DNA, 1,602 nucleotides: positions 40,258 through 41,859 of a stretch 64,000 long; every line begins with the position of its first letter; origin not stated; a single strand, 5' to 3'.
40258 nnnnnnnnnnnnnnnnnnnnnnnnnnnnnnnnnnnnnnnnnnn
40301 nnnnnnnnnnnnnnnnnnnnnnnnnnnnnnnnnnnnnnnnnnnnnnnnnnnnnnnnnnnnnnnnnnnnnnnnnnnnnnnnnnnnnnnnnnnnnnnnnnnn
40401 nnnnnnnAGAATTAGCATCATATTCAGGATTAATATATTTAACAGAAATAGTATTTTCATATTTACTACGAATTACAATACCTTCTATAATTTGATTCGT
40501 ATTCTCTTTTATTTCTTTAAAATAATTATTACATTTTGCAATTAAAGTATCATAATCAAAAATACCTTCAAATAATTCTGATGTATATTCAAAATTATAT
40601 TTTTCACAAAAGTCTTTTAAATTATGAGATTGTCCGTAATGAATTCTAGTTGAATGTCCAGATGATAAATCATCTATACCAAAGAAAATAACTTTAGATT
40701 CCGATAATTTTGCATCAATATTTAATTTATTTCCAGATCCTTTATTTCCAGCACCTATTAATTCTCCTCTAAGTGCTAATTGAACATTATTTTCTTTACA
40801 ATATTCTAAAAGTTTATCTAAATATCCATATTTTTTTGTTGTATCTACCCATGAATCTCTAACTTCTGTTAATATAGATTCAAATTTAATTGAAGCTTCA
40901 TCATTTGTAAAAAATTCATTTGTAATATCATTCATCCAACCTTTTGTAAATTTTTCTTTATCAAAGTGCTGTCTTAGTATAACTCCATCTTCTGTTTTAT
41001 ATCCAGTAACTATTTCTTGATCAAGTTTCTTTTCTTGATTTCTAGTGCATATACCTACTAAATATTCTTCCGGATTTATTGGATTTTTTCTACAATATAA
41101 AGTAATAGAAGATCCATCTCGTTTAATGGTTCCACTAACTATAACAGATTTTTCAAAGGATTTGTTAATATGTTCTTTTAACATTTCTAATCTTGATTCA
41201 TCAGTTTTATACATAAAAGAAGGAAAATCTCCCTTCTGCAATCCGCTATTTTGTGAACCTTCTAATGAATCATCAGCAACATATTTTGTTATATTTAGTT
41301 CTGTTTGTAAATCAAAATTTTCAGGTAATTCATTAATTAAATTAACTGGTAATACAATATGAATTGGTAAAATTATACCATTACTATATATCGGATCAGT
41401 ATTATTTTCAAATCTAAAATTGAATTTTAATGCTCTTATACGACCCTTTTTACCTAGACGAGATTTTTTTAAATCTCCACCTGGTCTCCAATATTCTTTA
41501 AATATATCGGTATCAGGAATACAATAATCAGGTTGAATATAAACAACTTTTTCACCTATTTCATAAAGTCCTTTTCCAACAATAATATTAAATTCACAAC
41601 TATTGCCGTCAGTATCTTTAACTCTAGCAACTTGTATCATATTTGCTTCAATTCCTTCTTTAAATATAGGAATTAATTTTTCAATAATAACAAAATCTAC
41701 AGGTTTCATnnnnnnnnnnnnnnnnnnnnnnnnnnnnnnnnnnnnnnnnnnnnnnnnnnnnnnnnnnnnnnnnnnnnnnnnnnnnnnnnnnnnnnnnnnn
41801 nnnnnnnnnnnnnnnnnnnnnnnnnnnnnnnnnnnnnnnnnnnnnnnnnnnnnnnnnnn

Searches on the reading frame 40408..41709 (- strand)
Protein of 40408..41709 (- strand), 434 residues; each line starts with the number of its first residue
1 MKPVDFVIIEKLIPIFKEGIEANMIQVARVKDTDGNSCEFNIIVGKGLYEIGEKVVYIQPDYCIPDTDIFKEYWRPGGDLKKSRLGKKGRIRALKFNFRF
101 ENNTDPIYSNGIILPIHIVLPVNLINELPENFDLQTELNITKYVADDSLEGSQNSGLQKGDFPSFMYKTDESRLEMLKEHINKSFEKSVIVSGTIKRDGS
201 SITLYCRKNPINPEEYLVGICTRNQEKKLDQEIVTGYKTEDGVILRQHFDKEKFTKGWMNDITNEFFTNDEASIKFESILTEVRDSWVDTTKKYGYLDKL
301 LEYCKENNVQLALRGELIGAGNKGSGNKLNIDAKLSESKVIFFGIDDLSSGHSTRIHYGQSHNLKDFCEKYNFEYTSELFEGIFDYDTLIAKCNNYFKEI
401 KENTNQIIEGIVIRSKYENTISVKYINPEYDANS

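Call 72: search_protein_families(library=pfam, proteins=[window:40408-41709:-], max_evalue=0.01)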
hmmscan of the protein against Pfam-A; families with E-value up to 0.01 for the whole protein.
seq(434 aa): 1 family
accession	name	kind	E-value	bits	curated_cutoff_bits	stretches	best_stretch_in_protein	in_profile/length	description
PF09414.15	RNA_ligase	-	2.8e-09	37.8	27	1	194-425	6-170/171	RNA ligase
